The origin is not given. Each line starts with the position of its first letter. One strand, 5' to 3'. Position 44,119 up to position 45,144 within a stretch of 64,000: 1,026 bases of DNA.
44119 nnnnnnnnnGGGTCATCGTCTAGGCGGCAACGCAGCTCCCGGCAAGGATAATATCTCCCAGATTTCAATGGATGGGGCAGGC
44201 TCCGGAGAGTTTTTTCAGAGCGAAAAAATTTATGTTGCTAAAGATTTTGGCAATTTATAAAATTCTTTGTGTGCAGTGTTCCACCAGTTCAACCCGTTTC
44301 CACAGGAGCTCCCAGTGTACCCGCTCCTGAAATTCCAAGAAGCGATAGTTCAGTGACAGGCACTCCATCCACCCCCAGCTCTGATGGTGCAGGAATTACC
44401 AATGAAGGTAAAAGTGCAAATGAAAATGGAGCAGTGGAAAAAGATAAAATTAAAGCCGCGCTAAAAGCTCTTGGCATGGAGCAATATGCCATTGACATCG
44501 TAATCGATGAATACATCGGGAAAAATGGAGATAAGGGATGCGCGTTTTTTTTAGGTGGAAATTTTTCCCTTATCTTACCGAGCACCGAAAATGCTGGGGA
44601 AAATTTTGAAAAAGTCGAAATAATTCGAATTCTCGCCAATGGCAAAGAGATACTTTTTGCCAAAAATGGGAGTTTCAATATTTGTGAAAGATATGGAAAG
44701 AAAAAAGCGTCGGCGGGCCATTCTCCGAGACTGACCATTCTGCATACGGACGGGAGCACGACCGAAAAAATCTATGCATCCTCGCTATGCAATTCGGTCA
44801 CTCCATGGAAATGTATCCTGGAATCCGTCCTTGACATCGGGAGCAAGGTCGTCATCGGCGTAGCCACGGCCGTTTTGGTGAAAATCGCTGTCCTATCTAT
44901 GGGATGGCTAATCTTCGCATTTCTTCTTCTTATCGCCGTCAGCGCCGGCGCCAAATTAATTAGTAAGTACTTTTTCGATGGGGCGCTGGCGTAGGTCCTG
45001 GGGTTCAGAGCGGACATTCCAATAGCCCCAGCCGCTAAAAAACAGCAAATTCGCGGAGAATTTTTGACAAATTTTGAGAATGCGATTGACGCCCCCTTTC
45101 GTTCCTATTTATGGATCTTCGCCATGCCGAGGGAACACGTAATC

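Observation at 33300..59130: Family-unrelated proteins share one architecture: a ~40-aa bilobed hydrophobic hairpin plus a hydrophilic domain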

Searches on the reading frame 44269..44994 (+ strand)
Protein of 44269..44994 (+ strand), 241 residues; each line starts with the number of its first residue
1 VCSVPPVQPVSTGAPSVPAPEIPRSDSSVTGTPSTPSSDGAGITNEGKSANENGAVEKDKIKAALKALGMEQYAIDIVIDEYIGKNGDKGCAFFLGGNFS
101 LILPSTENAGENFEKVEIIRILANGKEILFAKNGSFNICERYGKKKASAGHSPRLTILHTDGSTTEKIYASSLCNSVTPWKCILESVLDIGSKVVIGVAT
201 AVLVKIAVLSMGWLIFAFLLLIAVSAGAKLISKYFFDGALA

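Call 7: search_protein_families(library=pfam, proteins=[window:44269-44994:+], max_evalue=0.01)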
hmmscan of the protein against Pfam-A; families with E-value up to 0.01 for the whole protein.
window:44269-44994:+ (241 aa): 0 families

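Call 17: find_encoding_contigs(protein=window:44269-44994:+, flank=10000, max_places=6)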
Protein window:44269-44994:+ (241 aa): no gene with exactly this product is on record in the collection.

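Call 20: find_homologous_proteins(query=window:44269-44994:+, max_evalue=0.01)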
Query window:44269-44994:+ (241 aa): 1 proteins with E <= 0.01 among 583 candidates.
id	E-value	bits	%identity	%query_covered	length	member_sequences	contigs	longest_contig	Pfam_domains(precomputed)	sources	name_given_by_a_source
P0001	2.0e-132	458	100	88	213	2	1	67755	-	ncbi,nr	ncbi:MAG: hypothetical protein LBS68_03360 [Puniceicoccales bacterium]|nr:hypothetical protein [Puni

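Call 22: find_encoding_contigs(protein=P0001, flank=1000, max_places=3)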
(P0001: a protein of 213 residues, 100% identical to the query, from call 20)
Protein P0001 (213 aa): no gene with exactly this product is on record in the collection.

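Call 30: search_protein_families(library=pfam, proteins=[window:44269-44994:+], max_evalue=10)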
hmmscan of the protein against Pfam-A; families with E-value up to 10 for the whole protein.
window:44269-44994:+ (241 aa): 0 families

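Call 70: search_protein_families(library=padloc, proteins=[window:44269-44994:+], max_evalue=0.01)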
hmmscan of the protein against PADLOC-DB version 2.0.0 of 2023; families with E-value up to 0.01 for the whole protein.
window:44269-44994:+ (241 aa): 0 families
